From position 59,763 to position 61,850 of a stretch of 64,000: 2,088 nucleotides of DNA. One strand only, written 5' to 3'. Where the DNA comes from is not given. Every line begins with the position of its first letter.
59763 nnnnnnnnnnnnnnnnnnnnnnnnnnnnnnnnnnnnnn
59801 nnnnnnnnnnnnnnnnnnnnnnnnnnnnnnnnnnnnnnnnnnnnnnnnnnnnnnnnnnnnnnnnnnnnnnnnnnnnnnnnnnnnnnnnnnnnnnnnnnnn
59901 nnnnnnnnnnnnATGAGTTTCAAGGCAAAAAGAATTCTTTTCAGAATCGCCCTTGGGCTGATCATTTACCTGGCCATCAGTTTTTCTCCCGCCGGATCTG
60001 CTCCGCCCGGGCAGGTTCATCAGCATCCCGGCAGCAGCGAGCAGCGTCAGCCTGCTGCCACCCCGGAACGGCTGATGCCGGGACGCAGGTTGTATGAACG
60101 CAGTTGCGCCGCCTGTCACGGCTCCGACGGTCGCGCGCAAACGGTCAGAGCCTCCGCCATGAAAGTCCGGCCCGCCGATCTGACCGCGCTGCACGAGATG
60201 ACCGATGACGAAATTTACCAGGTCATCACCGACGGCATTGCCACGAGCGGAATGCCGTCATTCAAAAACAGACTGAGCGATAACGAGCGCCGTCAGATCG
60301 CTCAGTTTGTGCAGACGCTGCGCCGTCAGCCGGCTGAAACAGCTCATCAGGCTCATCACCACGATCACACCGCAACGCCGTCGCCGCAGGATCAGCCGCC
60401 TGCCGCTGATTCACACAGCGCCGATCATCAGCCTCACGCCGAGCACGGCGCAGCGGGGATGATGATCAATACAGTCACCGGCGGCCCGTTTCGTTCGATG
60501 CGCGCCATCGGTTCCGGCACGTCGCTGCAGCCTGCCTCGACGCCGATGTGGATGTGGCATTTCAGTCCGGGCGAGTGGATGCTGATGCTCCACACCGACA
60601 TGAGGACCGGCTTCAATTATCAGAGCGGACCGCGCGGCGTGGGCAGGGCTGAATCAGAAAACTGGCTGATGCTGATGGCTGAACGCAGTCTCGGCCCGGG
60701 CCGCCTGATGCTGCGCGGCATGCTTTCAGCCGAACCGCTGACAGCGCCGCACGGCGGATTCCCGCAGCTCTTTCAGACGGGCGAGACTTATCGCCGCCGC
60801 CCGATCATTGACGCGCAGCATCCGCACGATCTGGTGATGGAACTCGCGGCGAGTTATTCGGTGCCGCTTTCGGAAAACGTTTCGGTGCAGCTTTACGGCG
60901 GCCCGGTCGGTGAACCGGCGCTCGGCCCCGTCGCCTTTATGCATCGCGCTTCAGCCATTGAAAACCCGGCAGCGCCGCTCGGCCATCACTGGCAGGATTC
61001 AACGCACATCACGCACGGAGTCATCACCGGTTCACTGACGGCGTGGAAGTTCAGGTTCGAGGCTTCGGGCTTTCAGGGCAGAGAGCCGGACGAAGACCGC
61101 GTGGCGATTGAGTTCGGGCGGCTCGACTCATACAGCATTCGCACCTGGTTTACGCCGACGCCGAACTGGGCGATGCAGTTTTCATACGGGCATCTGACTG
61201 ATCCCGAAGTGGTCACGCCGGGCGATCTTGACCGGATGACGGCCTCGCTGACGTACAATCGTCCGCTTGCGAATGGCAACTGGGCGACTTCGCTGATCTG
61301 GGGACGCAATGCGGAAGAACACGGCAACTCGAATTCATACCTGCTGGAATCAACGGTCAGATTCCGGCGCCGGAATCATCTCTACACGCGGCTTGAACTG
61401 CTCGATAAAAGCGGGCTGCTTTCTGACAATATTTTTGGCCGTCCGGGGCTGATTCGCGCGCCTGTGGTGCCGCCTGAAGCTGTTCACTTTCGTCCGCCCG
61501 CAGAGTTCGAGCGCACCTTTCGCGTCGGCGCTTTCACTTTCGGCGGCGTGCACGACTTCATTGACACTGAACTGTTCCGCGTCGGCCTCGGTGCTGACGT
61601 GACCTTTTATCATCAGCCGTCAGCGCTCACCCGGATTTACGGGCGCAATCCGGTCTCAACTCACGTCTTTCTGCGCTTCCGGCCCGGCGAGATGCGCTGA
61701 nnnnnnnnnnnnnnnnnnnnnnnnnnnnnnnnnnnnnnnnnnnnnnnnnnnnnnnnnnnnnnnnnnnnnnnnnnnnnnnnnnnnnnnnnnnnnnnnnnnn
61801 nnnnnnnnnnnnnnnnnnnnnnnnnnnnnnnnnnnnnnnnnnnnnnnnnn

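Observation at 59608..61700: Two-gene operon: coiled-coil protein plus cytochrome c fused to a His-rich linker and a Met/His-rich ~400-aa domain (CopB/PcoB-like features)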

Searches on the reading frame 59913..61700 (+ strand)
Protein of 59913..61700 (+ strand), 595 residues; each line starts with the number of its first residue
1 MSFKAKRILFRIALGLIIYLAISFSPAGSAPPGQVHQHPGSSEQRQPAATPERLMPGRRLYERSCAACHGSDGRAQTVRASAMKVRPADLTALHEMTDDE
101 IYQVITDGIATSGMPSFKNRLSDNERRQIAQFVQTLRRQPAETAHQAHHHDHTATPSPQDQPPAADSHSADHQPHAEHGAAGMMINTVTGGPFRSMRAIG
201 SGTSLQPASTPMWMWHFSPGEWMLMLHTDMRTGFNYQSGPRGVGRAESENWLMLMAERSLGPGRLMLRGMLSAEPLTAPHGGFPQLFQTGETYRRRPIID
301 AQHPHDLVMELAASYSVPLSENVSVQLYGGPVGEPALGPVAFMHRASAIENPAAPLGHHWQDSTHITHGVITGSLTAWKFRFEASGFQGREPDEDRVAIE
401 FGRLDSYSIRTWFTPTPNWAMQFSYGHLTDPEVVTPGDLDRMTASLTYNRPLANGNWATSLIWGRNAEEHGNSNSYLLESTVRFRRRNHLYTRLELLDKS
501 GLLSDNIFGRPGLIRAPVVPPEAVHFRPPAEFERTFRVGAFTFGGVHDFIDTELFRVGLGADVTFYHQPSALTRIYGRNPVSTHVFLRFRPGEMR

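Call 4: search_protein_families(library=pfam, proteins=[window:59913-61700:+], max_evalue=0.01)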
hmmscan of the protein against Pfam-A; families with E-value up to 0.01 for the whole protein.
window:59913-61700:+ (595 aa): 2 families
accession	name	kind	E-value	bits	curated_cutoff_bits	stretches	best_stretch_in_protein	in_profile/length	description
PF13442.11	Cytochrome_CBB3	-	4.4e-14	53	27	1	54-133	3-68/68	Cytochrome C oxidase, cbb3-type, subunit III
PF00034.26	Cytochrom_C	-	3.1e-08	35.3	21.3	1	56-136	3-89/90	Cytochrome c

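Call 5: search_protein_families(library=ncbifam, proteins=[window:59913-61700:+], max_evalue=0.1)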
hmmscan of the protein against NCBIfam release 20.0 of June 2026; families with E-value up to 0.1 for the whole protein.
window:59913-61700:+ (595 aa): 11 families
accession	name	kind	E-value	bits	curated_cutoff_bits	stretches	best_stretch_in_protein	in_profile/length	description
NF011054.0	PRK14486.1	equivalog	5e-11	42.6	447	1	46-138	206-292/294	putative bifunctional cbb3-type cytochrome c oxidase subunit II/cytochrome c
TIGR00782.1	ccoP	equivalog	1.7e-08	34.2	179.95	1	48-136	197-281/285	cytochrome-c oxidase, cbb3-type subunit III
NF045930.1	Cytc6PetJCyano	equivalog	3.5e-08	33.3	135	1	49-134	23-103/110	cytochrome c6 PetJ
NF050122.1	bc1_QcrC_actin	exception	1.6e-07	30.9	200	2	44-77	30-64/253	cytochrome bc1 complex diheme cytochrome c subunit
NF045773.1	cytochro_C550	exception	1.5e-05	24.9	125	1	12-134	13-117/118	cytochrome c550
NF045774.1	cytochro_C551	exception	0.00036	20.5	118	1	50-134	35-107/110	cytochrome c551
NF040606.1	CytoC_perox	subfamily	0.0036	16.5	150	1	42-138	286-385/524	di-heme-cytochrome C peroxidase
NF052248.1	SorU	equivalog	0.0067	16.7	100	1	83-133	26-72/72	SorU family sulfite dehydrogenase c-type cytochrome subunit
TIGR04494.1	c550_PedF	equivalog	0.011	15.7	122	1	55-137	52-131/133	cytochrome c-550 PedF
TIGR03045.1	PS_II_C550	equivalog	0.041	13.6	177.75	1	13-77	9-73/159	photosystem II cytochrome c-550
TIGR03872.1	cytochrome_MoxG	equivalog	0.079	13.1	147.8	0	51-145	41-130/133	cytochrome c(L), periplasmic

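Call 6: search_solved_structures(query=window:59913-61700:+, max_evalue=1)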
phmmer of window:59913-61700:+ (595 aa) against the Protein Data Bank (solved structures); distinct sequences matched with E-value up to 1: 56.
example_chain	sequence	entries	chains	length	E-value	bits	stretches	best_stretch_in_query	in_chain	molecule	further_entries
6h5l_B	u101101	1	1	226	2.8e-10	42.4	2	50-137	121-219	Conserved hypothetical cytochrome protein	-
3mk7_C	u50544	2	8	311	7.1e-07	31.2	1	47-146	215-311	Cytochrome c oxidase, cbb3-type, subunit P | Cbb3-type cytochrome c oxidase subunit CcoP1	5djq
7o38_A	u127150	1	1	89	2e-06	29.7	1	52-138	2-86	Cytochrome c-552 Ks_3357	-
6f0k_E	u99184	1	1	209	6.1e-06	28.1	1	43-144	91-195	Quinol:cytochrome c oxidoreductase monoheme cytochrome subunit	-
7q21_C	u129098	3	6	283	2.7e-05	26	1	48-142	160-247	Cytochrome bc1 complex cytochrome c subunit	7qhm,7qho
9krr_A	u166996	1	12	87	0.0001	24.1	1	54-134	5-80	Cytochrome c6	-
9wcx_U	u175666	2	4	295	0.00012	23.8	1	48-140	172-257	Cytochrome bc1 complex cytochrome c subunit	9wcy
6hwh_M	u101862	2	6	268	0.00014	23.6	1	5-74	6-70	Cytochrome bc1 complex cytochrome c subunit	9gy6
8ovc_O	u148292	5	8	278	0.00016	23.4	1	5-74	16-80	Cytochrome bc1 complex cytochrome c subunit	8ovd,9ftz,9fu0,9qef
6adq_C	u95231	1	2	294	0.0002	23.1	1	5-74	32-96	Cytochrome bc1 complex cytochrome c subunit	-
1kv9_A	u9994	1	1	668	0.00022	23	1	45-141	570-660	TYPE II QUINOHEMOPROTEIN ALCOHOL DEHYDROGENASE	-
6btm_E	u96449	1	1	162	0.00034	22.4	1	54-139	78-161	Alternative Complex III subunit E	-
3ph2_B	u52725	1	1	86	0.00034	22.3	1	54-133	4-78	Cytochrome c6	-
6lod_E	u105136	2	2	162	0.00044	22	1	49-140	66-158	Cytochrome c domain-containing protein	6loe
4eid_A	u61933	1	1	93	0.00056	21.6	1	56-134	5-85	Cytochrome c6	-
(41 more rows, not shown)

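Call 21: predict_structure(alignment_id=A1)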
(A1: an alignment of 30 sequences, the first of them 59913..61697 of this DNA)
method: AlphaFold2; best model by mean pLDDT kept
length: 595 residues; sequences in the alignment: 30
mean_pLDDT: 64.1   pTM: 0.54
mean pLDDT of the five models: 64.1, 62.7, 60.2, 60.1, 60.0
residues with pLDDT >= 90: 49; 70-90: 270; 50-70: 87; < 50: 189
segments of 3 or more residues with pLDDT < 50: 25-45, 141-213, 275-305, 335-366, 393-400, 502-520
pLDDT, mean of each block of 10 residues (from residue 1): 79 90 54 33 57 91 89 83 79 83 89 82 94 78 35 34 33 25 21 23 28 59 77 67 59 83 86 46 33 36 53 84 79 48 36 37 51 82 77 44 72 80 81 63 80 82 75 79 83 78 38 39 52 68 86 85 80 66 78 62
secondary structure, 60 per line:
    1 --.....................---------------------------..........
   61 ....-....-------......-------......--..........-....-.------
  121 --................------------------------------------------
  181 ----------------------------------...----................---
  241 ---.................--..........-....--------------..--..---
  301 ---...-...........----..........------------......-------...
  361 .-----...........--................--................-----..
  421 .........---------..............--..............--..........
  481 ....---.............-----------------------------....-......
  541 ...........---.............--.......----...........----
elements in order: H3-23 H51-64 H66-69 H77-82 H90-95 H98-107 H123-138 E215-217 E222-237 E244-260 E263-272 H274-277 E308-318 E323-332 H345-350 H358-361 E367-377 E380-395 E398-413 E419-429 E439-452 E455-468 E471-484 E488-500 H530-533 E535-551 E555-567 H570-576 E581-591
